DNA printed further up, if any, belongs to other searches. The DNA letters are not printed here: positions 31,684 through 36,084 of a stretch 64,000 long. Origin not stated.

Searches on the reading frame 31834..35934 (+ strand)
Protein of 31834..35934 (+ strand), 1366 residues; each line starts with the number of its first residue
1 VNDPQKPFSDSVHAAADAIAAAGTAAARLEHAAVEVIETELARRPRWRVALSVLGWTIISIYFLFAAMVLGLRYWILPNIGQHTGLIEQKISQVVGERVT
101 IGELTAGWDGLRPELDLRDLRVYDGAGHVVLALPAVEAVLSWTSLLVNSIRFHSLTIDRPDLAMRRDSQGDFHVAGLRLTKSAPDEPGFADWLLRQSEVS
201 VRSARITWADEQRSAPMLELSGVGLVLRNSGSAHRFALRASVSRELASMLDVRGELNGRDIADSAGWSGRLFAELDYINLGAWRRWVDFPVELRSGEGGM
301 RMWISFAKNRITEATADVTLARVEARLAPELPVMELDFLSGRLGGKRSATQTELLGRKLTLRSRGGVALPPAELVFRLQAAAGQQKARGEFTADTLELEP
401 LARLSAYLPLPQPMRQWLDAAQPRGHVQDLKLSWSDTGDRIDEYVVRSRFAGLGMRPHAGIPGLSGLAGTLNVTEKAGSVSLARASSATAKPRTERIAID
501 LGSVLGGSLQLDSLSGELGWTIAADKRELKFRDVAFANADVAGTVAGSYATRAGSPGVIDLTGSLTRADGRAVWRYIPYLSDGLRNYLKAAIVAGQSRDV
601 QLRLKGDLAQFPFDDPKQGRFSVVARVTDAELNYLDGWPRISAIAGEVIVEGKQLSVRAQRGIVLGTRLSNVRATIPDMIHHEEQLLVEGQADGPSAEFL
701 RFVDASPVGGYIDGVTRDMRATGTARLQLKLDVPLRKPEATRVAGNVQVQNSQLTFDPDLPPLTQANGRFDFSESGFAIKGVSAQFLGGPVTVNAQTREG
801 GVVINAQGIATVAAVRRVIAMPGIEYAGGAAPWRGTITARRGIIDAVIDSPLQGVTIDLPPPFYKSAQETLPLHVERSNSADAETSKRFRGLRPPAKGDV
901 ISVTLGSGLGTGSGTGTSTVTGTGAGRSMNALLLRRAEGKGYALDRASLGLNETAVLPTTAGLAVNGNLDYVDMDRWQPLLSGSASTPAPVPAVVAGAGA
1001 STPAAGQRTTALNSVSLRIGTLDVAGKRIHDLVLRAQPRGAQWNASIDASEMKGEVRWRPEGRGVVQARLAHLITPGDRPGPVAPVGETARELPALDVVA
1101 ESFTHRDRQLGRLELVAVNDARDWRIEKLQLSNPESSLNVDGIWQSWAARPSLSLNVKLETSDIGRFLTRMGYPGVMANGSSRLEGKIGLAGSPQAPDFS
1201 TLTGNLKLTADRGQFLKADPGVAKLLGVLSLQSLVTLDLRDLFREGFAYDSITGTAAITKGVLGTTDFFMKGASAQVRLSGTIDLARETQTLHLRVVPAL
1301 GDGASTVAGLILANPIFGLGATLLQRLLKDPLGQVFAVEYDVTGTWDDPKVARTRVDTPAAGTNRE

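Call 40: search_protein_families(library=pfam, proteins=[window:31834-35934:+])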
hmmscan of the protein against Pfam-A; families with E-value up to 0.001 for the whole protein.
window:31834-35934:+ (1366 aa): 3 families
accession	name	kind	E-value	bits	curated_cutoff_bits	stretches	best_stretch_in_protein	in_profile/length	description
PF13116.12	YhdP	-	5.4e-271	902.8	46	2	53-882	10-803/1224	YhdP protein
PF05359.17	DUF748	-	2.7e-13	49.3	50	1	59-339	18-291/1037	Domain of Unknown Function (DUF748)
PF05170.20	AsmA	-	1.4e-05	24.6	29.8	1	58-213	9-176/607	AsmA family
